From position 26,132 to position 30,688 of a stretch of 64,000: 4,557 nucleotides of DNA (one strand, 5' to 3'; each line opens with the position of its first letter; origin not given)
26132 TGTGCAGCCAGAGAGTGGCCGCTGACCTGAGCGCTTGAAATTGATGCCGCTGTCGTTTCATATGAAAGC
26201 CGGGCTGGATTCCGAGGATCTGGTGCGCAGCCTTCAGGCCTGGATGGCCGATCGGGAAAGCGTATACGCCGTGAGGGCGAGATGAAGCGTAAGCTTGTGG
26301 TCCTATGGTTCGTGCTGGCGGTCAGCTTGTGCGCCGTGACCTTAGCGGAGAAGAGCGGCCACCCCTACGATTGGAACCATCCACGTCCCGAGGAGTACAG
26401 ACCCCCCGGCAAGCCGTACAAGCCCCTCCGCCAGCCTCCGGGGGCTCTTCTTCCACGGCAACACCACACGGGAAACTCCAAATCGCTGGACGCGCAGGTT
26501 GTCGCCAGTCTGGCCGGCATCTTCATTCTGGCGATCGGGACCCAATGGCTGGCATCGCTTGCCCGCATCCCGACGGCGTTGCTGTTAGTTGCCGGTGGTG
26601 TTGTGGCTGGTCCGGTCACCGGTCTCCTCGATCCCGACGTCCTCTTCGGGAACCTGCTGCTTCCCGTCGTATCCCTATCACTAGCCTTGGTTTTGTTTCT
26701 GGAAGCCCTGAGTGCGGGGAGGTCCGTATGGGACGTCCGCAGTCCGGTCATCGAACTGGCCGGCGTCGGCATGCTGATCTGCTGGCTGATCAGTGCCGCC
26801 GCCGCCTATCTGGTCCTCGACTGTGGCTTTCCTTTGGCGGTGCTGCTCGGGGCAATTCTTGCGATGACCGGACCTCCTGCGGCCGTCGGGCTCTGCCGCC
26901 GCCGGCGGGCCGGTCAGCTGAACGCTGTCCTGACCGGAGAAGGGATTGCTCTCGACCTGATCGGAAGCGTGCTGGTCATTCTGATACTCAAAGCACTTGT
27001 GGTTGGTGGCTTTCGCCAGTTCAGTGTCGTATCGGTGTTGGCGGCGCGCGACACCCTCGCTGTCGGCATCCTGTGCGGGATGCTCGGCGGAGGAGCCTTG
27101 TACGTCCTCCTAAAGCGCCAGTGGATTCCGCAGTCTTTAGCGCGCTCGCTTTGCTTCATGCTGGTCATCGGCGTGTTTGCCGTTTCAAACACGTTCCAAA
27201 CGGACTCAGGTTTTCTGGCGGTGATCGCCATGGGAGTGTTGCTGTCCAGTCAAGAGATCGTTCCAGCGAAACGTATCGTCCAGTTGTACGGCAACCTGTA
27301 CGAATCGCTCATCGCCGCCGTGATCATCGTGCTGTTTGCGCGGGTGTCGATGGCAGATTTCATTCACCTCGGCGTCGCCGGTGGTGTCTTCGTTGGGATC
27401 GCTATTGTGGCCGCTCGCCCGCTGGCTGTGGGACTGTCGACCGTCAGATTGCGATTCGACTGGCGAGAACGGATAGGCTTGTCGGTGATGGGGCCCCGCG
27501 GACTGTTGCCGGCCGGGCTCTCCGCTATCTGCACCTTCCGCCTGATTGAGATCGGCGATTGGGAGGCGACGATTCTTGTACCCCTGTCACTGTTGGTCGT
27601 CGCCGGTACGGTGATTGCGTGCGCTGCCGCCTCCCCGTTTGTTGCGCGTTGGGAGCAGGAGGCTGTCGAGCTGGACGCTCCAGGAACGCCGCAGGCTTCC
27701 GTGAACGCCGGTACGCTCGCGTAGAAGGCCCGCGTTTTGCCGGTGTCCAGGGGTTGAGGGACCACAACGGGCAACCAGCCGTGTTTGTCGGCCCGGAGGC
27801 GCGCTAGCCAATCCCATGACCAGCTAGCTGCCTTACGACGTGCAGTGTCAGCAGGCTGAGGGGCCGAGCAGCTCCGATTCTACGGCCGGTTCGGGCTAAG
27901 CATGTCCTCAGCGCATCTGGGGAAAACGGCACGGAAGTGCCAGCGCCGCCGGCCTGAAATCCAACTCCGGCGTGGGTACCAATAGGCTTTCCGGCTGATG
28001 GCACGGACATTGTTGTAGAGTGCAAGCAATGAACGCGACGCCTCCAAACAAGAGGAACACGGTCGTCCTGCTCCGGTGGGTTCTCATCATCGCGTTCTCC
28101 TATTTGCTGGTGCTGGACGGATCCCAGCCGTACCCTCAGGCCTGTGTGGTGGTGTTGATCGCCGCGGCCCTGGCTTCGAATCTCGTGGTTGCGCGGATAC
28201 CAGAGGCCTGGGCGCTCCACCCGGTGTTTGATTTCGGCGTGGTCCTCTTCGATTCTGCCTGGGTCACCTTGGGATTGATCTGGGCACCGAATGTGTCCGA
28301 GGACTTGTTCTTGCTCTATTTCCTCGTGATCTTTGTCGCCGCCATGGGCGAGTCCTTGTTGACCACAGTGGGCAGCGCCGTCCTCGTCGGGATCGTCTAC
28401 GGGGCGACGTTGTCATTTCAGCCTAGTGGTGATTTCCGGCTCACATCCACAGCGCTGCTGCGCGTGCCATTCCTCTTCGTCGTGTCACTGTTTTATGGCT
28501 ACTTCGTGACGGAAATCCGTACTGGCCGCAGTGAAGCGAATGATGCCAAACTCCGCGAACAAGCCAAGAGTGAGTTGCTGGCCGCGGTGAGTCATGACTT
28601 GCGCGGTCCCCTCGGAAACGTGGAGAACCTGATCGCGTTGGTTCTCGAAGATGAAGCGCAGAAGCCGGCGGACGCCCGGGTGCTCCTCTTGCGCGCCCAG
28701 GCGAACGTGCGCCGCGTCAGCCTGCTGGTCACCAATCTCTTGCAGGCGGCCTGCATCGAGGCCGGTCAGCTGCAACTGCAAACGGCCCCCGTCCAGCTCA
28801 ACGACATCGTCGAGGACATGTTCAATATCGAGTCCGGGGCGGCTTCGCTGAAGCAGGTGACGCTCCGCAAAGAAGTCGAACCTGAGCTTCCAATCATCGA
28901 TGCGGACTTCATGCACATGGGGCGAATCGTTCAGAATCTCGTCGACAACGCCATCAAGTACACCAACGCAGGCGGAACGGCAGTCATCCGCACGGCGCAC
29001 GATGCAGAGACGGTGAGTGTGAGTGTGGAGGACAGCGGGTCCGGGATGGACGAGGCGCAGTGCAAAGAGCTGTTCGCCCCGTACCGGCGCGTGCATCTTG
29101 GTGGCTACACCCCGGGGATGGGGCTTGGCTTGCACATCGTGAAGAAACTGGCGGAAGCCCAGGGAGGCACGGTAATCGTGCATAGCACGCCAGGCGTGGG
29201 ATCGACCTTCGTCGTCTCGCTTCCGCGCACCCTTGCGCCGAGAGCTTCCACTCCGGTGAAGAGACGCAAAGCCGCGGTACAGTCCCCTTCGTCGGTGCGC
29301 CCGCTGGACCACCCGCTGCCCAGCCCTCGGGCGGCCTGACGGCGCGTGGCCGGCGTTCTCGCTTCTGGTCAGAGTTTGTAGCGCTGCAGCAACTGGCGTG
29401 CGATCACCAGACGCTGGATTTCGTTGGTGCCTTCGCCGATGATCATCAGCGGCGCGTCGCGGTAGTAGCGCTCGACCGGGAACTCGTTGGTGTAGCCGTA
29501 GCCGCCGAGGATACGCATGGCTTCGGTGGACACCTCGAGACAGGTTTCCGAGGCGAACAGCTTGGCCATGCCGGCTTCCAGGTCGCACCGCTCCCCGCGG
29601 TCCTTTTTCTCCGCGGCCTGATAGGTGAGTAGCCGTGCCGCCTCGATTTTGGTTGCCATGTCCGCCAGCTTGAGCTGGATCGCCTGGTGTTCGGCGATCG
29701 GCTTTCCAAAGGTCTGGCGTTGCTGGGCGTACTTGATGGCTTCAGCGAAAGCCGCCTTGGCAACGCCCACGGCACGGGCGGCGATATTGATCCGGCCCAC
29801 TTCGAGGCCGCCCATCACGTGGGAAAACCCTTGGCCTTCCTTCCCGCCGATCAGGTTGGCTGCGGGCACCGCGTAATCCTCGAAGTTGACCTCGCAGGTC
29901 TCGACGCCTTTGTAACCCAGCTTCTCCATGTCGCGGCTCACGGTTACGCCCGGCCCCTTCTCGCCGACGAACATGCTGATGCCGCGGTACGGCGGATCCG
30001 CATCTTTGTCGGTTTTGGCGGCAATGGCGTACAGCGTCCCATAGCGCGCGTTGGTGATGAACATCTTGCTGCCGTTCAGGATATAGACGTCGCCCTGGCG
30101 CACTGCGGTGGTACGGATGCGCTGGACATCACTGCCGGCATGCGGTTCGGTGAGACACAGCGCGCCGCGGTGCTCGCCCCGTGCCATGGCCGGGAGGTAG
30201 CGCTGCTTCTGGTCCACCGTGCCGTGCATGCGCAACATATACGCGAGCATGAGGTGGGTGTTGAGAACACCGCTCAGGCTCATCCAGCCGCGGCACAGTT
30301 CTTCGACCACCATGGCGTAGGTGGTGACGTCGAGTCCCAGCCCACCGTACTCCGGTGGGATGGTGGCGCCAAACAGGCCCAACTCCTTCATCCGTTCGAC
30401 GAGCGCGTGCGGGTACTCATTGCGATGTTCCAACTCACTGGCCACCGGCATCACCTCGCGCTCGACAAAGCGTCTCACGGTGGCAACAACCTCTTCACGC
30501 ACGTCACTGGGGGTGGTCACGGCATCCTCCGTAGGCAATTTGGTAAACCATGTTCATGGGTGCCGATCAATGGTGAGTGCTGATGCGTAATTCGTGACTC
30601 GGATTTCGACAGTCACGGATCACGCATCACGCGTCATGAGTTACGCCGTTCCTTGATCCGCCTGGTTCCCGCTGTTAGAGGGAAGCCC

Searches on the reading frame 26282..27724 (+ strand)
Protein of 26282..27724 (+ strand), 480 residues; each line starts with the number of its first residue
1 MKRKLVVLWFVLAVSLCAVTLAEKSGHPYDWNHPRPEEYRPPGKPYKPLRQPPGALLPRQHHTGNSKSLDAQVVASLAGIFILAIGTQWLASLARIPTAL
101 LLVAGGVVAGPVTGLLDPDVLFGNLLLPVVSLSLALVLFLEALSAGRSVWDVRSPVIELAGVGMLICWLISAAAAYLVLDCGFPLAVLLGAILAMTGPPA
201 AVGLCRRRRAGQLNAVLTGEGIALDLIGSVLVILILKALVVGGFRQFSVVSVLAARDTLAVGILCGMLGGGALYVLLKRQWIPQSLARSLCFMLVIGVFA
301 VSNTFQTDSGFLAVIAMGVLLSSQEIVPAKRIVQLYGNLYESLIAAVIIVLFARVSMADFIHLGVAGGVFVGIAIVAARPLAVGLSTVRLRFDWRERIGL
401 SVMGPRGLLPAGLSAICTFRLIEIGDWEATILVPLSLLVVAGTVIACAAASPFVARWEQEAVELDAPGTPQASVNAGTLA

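Call 74: search_protein_families(library=pfam, proteins=[window:26282-27724:+], max_evalue=0.00001)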
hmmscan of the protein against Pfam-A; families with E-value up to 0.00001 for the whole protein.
window:26282-27724:+ (480 aa): 1 family
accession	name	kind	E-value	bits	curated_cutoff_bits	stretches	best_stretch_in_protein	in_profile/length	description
PF00999.27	Na_H_Exchanger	-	4.9e-21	75.5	26.2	1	83-446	4-370/375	Sodium/hydrogen exchanger, transmembrane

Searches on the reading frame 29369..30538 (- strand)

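Call 14: search_protein_families(library=pfam, proteins=[window:29369-30538:-], max_evalue=0.01)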
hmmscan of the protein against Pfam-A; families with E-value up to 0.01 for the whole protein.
window:29369-30538:- (389 aa): 5 families
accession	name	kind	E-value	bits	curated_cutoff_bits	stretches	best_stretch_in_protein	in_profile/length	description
PF00441.29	Acyl-CoA_dh_1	-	1.4e-54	184.8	22.4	1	235-384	1-150/150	Acyl-CoA dehydrogenase, C-terminal domain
PF02771.21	Acyl-CoA_dh_N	-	1.6e-35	122.3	22.9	1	14-122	4-113/113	Acyl-CoA dehydrogenase, N-terminal domain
PF08028.16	Acyl-CoA_dh_2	-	1e-28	100.7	22.7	1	252-363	3-124/134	Acyl-CoA dehydrogenase, C-terminal domain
PF02770.24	Acyl-CoA_dh_M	-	3.3e-23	82.1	33.3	1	126-221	1-96/97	Acyl-CoA dehydrogenase, middle domain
PF22924.1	ACOX_C_alpha1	-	5.9e-06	26.6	27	1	267-384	48-169/169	Acyl-CoA oxidase, C-alpha1 domain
